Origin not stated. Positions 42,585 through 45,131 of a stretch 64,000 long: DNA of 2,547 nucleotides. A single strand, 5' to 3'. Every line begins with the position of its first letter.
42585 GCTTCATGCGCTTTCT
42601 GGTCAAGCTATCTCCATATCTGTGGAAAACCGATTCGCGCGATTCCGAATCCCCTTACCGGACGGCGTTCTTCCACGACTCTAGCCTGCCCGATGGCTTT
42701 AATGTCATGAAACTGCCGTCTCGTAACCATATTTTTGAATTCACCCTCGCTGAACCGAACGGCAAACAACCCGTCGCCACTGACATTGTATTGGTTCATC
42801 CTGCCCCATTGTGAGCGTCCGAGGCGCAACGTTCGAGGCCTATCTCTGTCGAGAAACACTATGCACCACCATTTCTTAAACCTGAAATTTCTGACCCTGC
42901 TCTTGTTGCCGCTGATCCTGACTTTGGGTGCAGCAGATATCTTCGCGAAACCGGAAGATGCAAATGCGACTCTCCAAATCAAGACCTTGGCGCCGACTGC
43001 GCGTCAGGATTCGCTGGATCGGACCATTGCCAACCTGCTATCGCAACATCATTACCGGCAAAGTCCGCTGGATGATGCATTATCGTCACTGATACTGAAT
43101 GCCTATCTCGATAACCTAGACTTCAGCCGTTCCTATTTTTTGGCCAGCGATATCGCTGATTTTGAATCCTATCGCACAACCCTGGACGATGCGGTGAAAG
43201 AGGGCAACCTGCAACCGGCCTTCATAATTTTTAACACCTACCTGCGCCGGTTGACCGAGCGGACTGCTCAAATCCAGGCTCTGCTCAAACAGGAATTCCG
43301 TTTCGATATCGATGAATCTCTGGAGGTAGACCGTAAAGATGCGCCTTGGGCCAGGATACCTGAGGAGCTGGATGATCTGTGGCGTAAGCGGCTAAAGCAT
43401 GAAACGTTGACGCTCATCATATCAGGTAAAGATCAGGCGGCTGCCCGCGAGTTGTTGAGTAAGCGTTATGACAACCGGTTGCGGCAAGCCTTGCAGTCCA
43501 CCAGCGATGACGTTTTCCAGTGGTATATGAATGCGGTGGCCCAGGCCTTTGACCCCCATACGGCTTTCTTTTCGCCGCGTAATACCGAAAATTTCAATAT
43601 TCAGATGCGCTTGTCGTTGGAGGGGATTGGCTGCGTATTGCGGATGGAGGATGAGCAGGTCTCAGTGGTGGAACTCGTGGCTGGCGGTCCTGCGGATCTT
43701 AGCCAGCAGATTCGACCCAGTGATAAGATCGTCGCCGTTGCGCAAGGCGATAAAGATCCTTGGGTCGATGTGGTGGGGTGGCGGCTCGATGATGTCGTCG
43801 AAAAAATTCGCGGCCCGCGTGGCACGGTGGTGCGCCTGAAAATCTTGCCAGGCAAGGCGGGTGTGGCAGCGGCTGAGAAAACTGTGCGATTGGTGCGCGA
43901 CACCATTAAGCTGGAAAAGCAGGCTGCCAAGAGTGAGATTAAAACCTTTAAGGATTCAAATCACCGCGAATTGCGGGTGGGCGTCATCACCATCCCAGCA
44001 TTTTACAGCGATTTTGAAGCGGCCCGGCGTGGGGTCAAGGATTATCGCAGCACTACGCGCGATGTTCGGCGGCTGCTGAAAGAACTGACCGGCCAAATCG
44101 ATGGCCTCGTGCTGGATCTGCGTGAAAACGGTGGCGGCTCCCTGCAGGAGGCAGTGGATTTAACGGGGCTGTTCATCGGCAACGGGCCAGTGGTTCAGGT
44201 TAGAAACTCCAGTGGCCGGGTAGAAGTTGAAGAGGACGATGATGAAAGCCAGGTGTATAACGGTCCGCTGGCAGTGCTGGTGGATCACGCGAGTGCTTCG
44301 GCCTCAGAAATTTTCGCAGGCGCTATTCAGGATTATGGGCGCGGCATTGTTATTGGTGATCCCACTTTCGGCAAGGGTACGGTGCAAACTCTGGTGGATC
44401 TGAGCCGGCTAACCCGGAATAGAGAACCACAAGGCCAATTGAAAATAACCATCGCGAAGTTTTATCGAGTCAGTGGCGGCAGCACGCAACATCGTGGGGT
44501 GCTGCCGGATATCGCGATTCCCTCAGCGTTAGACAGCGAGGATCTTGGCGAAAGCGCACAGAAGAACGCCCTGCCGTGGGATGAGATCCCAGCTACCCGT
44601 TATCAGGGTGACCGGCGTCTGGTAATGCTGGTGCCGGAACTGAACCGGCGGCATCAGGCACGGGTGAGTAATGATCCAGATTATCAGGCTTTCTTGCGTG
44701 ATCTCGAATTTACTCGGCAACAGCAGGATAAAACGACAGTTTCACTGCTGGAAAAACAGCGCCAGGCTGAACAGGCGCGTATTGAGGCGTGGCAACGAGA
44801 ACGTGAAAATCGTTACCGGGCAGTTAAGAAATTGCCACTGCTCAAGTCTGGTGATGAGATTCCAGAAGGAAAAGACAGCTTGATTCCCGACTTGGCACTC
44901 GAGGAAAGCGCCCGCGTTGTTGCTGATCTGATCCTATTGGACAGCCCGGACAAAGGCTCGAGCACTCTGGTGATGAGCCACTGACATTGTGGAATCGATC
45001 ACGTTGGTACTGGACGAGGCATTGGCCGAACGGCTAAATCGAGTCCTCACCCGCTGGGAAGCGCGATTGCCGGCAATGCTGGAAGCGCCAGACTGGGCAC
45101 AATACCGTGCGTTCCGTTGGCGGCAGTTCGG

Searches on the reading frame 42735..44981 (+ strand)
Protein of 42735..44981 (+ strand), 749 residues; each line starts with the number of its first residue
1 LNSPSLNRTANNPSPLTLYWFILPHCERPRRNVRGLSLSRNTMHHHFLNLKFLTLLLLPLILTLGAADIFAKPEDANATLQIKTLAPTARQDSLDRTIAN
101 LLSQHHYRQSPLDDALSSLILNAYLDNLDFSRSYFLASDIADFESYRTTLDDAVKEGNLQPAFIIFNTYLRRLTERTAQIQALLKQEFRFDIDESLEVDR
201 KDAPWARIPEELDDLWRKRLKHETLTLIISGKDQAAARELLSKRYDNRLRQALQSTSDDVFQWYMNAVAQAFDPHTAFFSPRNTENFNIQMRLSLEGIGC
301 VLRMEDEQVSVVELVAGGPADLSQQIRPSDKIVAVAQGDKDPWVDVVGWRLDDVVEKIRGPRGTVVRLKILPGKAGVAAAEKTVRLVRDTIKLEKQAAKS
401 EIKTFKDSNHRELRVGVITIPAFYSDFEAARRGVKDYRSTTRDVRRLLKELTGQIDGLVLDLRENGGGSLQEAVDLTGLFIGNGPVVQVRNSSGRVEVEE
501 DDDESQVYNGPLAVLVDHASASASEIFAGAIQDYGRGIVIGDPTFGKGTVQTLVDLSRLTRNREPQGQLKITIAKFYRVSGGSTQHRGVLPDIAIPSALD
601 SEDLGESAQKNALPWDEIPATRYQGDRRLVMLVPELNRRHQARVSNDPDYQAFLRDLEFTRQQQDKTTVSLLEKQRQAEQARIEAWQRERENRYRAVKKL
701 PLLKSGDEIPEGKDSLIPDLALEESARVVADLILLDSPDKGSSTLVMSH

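Call 67: search_protein_families(library=pfam, proteins=[window:42735-44981:+], max_evalue=0.00001)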
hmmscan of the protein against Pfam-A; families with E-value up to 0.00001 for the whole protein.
window:42735-44981:+ (749 aa): 4 families
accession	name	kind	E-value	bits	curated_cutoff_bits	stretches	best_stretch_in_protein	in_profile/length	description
PF17804.6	TSP_NTD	-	2.9e-64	217.2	26.4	1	98-282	1-188/188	Tail specific protease N-terminal domain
PF03572.23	Peptidase_S41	-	1e-48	165.5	24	1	414-594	1-164/165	Peptidase family S41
PF11818.13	DUF3340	-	1.6e-32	113.3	28.6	1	600-733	2-154/155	C-terminal domain of tail specific protease (DUF3340)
PF00595.29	PDZ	-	1.3e-07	32.3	23.2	1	290-371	5-81/81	PDZ domain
